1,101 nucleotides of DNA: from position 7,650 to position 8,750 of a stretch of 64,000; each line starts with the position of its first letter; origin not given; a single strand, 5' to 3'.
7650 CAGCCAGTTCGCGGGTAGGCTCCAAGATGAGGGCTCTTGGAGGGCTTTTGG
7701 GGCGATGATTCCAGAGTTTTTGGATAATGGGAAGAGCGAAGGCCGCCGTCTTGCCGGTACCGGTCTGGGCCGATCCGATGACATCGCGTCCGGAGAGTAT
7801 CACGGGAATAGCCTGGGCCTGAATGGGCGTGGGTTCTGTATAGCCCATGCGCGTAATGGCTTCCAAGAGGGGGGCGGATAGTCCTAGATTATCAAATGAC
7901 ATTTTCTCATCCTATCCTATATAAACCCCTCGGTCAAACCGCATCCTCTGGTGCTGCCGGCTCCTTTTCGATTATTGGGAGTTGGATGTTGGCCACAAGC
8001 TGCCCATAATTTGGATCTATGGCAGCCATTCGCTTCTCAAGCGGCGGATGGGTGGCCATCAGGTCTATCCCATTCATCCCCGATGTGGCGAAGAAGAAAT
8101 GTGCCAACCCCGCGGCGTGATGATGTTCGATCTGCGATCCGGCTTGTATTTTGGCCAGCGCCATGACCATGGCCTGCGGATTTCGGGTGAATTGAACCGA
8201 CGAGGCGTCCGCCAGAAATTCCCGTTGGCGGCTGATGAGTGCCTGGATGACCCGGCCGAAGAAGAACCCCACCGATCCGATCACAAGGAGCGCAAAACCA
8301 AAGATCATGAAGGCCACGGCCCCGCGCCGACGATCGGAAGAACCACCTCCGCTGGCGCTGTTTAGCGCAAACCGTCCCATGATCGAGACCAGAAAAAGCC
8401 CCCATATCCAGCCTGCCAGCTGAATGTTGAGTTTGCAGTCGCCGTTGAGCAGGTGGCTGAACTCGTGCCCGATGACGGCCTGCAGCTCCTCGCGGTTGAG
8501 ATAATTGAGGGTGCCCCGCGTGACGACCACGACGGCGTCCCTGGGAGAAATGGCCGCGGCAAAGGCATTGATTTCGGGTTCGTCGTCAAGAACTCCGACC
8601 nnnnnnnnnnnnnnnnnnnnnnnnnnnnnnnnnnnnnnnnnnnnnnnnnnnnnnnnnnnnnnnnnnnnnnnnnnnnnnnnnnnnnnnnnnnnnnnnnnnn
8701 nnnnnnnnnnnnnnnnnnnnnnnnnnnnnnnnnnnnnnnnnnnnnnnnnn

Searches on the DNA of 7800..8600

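Call 63: search_with_rna_model(model_id=R1, source=window, start=7800, end=8600, max_evalue=10, show_alignments=2)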
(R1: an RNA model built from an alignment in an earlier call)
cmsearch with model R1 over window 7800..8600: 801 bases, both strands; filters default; matches with E-value up to 10: 1.
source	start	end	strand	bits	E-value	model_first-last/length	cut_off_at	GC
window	8189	8314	-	18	7.6e-05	1-129/129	no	0.57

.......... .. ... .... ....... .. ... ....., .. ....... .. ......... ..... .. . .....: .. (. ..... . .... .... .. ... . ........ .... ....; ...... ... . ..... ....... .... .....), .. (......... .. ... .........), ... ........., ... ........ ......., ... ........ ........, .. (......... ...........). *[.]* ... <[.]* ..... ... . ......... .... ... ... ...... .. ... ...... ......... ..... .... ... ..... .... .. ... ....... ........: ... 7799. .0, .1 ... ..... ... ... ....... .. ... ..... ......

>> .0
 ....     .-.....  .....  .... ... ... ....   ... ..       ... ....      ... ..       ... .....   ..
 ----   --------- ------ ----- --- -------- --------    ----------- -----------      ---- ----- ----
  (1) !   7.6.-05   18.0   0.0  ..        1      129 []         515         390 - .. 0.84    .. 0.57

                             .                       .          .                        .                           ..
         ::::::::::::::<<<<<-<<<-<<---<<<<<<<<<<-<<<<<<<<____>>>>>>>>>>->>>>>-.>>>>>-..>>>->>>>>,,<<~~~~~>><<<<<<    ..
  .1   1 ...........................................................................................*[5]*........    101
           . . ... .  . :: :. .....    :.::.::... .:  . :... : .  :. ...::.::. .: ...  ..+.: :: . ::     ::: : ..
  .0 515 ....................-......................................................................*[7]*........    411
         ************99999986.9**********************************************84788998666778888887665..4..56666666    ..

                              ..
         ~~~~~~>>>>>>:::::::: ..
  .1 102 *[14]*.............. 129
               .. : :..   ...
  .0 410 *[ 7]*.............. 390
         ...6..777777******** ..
